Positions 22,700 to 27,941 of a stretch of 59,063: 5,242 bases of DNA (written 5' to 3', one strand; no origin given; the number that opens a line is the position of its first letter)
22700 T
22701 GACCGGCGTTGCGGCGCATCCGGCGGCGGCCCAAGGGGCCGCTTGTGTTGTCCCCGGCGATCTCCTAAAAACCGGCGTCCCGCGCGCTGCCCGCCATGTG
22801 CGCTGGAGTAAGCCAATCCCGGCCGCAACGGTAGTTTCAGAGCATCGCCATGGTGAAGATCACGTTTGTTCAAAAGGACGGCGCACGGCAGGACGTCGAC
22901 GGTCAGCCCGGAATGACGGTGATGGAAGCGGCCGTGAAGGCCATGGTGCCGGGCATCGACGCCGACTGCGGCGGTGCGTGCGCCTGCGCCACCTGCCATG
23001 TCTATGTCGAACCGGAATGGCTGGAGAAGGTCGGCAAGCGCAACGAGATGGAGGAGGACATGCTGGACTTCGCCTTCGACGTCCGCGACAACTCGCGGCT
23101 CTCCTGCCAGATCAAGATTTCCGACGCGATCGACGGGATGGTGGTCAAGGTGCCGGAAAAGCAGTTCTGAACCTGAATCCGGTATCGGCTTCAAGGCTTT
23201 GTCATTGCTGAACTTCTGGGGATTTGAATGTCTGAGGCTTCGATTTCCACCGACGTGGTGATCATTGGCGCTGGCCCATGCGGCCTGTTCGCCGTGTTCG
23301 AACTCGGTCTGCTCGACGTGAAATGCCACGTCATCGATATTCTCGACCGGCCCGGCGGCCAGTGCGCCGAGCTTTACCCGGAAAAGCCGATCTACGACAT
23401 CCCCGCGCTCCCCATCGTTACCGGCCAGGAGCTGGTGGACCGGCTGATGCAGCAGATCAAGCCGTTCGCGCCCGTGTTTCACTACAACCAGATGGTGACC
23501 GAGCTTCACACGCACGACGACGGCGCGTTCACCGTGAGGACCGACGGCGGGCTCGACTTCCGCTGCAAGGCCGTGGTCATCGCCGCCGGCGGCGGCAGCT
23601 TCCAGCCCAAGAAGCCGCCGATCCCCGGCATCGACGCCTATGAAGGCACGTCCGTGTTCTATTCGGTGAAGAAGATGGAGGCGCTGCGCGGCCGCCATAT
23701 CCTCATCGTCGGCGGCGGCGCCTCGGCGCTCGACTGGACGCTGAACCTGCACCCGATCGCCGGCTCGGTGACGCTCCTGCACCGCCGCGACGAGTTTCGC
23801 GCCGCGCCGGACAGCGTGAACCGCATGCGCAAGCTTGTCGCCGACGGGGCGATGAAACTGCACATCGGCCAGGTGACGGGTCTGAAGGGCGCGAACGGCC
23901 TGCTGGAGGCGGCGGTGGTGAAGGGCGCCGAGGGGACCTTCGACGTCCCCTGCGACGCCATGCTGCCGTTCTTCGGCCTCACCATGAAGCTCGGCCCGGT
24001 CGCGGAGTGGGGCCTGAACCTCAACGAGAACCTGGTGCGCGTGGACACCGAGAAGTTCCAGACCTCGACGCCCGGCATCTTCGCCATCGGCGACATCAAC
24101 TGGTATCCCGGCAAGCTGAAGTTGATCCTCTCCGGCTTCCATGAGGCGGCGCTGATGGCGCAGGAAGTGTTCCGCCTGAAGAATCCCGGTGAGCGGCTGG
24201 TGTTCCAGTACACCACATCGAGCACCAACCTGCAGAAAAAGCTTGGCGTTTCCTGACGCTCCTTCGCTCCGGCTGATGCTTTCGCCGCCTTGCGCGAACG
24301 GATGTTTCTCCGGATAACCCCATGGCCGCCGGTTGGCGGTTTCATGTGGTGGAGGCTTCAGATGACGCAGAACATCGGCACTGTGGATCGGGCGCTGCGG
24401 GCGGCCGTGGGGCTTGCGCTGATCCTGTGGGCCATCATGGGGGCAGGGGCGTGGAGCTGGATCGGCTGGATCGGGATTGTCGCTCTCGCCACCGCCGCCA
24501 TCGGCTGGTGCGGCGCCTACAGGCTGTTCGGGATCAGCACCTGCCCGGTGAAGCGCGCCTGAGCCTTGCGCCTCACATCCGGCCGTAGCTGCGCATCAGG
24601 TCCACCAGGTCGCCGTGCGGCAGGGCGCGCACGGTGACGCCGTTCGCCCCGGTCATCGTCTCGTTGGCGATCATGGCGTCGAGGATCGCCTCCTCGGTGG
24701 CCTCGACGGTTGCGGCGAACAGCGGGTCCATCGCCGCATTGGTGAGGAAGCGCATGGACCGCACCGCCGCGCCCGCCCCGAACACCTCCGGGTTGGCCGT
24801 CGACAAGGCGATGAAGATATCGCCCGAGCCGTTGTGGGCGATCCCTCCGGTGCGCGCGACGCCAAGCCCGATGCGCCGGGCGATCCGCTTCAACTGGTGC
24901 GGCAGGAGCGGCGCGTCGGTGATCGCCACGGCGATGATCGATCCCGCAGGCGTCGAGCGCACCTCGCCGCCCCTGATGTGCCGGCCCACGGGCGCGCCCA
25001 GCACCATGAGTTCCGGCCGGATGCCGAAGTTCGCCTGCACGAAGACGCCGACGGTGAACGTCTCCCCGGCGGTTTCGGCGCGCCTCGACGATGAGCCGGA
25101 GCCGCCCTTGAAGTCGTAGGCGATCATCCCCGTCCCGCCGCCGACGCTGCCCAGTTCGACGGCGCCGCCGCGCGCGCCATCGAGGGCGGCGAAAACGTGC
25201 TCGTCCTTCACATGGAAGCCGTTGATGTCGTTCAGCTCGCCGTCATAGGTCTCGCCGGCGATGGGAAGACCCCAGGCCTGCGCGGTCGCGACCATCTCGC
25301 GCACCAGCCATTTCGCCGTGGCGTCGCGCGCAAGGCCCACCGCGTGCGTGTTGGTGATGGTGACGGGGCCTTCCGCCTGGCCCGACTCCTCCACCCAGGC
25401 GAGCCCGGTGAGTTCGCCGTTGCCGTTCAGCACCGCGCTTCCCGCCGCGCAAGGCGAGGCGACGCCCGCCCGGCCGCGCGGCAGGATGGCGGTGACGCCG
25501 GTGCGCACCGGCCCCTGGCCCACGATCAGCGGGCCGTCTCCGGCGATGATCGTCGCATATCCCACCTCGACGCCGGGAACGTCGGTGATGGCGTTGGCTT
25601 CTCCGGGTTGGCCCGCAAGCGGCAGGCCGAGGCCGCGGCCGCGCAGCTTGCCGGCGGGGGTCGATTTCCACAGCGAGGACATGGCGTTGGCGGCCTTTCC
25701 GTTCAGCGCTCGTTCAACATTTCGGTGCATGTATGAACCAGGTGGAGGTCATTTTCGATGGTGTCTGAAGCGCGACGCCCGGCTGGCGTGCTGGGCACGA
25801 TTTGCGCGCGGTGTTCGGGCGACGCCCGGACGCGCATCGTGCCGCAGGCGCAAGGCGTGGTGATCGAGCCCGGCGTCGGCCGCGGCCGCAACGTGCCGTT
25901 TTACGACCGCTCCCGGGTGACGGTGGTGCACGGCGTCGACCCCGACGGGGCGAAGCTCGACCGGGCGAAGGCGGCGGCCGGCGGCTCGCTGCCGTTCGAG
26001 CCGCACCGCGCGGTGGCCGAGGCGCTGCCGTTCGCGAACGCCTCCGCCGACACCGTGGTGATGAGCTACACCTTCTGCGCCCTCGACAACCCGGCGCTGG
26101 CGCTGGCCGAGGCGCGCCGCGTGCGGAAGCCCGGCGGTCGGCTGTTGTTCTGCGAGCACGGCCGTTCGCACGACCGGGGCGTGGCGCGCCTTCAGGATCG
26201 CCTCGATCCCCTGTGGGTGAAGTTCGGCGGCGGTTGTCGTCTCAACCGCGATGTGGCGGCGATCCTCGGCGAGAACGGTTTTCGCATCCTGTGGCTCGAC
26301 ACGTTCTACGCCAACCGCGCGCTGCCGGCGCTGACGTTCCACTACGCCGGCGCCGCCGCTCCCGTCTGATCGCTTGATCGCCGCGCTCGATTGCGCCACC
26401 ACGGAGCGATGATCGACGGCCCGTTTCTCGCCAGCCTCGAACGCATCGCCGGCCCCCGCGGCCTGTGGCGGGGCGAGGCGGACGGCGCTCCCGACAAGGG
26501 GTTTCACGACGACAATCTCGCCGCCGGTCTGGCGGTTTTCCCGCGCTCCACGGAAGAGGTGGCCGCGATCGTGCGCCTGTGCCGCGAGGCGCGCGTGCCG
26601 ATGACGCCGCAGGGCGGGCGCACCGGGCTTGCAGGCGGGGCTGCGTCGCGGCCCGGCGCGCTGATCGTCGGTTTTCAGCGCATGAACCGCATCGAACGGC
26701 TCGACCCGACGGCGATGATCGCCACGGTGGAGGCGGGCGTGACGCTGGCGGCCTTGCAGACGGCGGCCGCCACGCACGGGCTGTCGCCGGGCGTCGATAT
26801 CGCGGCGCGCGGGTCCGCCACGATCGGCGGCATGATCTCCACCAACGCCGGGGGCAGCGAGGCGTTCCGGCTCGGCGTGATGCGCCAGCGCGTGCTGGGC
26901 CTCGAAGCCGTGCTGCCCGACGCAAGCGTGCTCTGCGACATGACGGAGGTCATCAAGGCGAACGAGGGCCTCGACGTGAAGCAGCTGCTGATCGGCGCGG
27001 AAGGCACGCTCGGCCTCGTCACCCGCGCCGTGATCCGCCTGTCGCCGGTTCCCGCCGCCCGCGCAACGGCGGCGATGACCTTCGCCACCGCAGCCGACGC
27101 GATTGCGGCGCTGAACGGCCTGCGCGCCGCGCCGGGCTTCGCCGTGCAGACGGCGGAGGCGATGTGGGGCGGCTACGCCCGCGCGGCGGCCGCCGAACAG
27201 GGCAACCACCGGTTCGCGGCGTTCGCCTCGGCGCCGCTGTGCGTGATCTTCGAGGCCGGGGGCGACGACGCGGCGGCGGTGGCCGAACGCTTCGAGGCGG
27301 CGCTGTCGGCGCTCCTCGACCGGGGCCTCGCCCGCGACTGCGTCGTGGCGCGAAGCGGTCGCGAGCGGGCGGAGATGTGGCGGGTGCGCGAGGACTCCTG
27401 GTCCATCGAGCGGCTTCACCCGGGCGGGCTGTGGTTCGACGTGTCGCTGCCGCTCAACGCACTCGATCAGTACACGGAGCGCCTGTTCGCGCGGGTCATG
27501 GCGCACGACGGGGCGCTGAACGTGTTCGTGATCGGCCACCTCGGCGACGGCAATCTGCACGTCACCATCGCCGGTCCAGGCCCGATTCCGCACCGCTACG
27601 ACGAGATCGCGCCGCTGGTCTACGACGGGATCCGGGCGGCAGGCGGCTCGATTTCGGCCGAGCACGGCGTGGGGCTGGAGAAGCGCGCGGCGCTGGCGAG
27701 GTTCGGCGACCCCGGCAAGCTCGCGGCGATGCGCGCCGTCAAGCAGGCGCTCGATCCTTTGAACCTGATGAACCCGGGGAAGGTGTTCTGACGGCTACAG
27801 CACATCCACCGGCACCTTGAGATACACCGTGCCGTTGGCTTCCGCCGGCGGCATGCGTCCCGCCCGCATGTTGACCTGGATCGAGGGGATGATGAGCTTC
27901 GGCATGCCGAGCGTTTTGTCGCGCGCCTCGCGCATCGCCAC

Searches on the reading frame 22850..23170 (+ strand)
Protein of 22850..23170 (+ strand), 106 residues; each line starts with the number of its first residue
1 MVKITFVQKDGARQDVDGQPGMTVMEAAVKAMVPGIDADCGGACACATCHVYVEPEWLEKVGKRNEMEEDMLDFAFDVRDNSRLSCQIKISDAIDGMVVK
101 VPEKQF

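Call 66: search_protein_families(library=pfam, proteins=[window:22850-23170:+], max_evalue=0.001)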
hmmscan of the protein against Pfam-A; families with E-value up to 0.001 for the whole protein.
window:22850-23170:+ (106 aa): 1 family
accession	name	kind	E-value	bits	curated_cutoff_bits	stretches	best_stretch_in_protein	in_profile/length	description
PF00111.32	Fer2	-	6.2e-11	42.5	21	1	8-90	2-76/77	2Fe-2S iron-sulfur cluster binding domain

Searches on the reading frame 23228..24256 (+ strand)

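Call 66: search_protein_families(library=pfam, proteins=[window:23228-24256:+], max_evalue=0.001)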
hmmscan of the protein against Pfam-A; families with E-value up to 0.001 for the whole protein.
window:23228-24256:+ (342 aa): 12 families
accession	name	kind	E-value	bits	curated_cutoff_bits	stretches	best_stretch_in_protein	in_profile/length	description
PF07992.20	Pyr_redox_2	-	5.4e-27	95.4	26.1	1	9-294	2-278/291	Pyridine nucleotide-disulphide oxidoreductase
PF13738.12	Pyr_redox_3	-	1e-22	81.2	30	1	68-288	82-305/305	Pyridine nucleotide-disulphide oxidoreductase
PF03486.20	HI0933_like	-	1e-10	42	50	1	66-125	108-167/244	HI0933-like protein Rossmann domain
PF00070.33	Pyr_redox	-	1.4e-09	38.8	22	1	157-204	1-46/82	Pyridine nucleotide-disulphide oxidoreductase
PF13450.12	NAD_binding_8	-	2.3e-06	28.2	21.9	1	12-60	1-49/68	NAD(P)-binding Rossmann-like domain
PF13434.12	Lys_Orn_oxgnase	-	2.7e-05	23.9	21.3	1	83-195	111-230/339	L-lysine 6-monooxygenase/L-ornithine 5-monooxygenase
PF00890.30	FAD_binding_2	-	3.2e-05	23.7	20.4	0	62-125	137-206/414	FAD binding domain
PF13454.12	NAD_binding_9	-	0.00016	22.1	21.8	0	68-121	101-153/155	FAD-NAD(P)-binding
PF01593.30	Amino_oxidase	-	0.00018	21.3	19.8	1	70-142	207-286/443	Flavin containing amine oxidoreductase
PF01266.30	DAO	-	0.00044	20.3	27.9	0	83-124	165-206/353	FAD dependent oxidoreductase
PF01494.25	FAD_binding_3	-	0.00045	20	22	0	8-38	2-32/349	FAD binding domain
PF01946.23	Thi4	-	0.00057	19.6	26.2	0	6-44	16-55/235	Thi4 family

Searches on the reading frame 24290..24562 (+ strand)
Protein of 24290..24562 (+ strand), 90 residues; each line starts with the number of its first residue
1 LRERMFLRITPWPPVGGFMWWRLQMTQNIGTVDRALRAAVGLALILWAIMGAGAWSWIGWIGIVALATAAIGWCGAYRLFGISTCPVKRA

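Call 69: search_protein_families(library=pfam, proteins=[window:24290-24562:+], max_evalue=0.001)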
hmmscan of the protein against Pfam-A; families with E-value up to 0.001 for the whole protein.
window:24290-24562:+ (90 aa): 1 family
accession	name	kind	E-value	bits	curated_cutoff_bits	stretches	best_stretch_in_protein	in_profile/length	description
PF11127.14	YgaP-like_TM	-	6.3e-22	77.9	25.3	1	25-87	1-65/66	Inner membrane protein YgaP-like, transmembrane domain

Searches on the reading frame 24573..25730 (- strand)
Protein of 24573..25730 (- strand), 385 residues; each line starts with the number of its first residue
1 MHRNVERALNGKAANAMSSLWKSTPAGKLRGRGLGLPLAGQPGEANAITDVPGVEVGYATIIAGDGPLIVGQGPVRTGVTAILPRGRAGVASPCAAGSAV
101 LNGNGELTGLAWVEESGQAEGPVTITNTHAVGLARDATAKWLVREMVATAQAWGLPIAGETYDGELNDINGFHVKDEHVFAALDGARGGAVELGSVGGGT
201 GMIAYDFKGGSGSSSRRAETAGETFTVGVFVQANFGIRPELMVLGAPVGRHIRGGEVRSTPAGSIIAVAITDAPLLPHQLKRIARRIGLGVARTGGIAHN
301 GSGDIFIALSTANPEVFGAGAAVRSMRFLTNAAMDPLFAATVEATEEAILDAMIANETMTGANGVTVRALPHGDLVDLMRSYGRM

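Call 67: search_protein_families(library=pfam, proteins=[window:24573-25730:-], max_evalue=0.001)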
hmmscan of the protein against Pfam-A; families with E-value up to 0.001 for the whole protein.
window:24573-25730:- (385 aa): 1 family
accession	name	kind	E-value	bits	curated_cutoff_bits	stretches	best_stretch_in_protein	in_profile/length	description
PF03576.19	Peptidase_S58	-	3.3e-103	345.8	23.9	1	46-366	1-306/307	Peptidase family S58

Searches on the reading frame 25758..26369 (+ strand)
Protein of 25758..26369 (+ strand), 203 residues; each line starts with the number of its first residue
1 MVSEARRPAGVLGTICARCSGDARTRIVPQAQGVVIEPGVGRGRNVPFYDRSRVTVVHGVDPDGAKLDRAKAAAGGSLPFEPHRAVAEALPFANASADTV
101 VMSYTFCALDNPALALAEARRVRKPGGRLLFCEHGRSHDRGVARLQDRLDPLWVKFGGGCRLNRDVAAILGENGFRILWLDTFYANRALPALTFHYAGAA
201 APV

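Call 67: search_protein_families(library=pfam, proteins=[window:25758-26369:+], max_evalue=0.001)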
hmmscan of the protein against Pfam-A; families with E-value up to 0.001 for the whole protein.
window:25758-26369:+ (203 aa): 6 families
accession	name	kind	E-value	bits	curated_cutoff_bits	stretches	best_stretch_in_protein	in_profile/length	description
PF08241.18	Methyltransf_11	-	3.4e-16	60.1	21.2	1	37-131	2-95/95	Methyltransferase domain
PF13649.12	Methyltransf_25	-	1.2e-11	45.6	27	1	35-127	1-97/97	Methyltransferase domain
PF13489.12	Methyltransf_23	-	5.8e-11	42.8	27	1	23-178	12-162/164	Methyltransferase domain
PF08242.18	Methyltransf_12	-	1.2e-07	32.8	30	1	39-129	4-98/98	Methyltransferase domain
PF01209.24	Ubie_methyltran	-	1e-06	28.7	20.1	1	60-136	80-156/233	ubiE/COQ5 methyltransferase family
PF13847.12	Methyltransf_31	-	1.4e-06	28.5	27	1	35-135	7-113/145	Methyltransferase domain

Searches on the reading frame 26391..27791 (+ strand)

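Call 15: search_protein_families(library=pfam, proteins=[window:26391-27791:+], max_evalue=0.00001)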
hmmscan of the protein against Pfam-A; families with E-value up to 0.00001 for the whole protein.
window:26391-27791:+ (466 aa): 2 families
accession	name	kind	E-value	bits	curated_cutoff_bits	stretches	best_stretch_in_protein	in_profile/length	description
PF02913.24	FAD-oxidase_C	-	3e-49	168.4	21.2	1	221-465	2-248/248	FAD linked oxidases, C-terminal domain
PF01565.28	FAD_binding_4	-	6.9e-37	126.7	26.4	1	48-180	4-135/139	FAD binding domain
